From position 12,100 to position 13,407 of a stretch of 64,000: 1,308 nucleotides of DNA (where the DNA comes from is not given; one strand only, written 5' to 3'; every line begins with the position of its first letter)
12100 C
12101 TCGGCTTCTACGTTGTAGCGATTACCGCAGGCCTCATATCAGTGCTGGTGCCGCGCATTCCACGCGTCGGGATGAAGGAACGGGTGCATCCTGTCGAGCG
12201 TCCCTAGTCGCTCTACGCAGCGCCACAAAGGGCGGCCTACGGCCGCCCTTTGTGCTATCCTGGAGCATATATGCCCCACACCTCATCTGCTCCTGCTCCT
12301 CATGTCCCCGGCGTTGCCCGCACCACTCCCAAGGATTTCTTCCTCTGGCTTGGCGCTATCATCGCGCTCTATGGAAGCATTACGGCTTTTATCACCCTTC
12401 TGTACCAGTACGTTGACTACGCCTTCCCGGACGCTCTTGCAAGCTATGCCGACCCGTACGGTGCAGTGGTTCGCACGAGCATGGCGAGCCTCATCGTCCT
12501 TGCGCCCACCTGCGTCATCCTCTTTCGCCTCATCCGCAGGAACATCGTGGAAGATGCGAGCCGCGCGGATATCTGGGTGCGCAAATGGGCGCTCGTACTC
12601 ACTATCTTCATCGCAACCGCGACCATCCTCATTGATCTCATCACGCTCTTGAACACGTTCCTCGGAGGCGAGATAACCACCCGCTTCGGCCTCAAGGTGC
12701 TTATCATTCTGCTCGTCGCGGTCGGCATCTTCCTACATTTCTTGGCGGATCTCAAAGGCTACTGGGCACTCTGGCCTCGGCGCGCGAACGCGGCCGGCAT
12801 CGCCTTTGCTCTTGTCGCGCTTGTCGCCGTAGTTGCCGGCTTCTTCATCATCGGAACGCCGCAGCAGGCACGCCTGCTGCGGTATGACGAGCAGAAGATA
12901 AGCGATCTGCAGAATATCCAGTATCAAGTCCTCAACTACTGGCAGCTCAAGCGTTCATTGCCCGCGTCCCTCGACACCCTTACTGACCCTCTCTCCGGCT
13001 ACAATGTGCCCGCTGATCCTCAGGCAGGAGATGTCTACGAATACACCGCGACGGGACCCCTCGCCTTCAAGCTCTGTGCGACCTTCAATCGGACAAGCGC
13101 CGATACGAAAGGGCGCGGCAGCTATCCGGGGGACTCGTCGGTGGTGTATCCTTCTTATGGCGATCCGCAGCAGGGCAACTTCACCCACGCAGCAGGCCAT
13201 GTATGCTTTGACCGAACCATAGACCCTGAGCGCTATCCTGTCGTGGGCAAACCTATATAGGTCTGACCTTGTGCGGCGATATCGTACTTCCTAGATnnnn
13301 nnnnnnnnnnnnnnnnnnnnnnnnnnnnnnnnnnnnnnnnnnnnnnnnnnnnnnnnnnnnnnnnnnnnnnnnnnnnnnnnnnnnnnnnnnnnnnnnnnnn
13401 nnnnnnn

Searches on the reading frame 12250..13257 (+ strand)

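Call 26: search_protein_families(library=pfam, proteins=[window:12250-13257:+], max_evalue=0.00001)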
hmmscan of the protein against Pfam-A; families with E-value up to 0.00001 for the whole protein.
window:12250-13257:+ (336 aa): 1 family
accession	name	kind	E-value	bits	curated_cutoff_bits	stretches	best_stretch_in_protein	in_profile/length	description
PF18920.5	DUF5671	-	8e-14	52.1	28.4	1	30-161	2-129/132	Domain of unknown function (DUF5671)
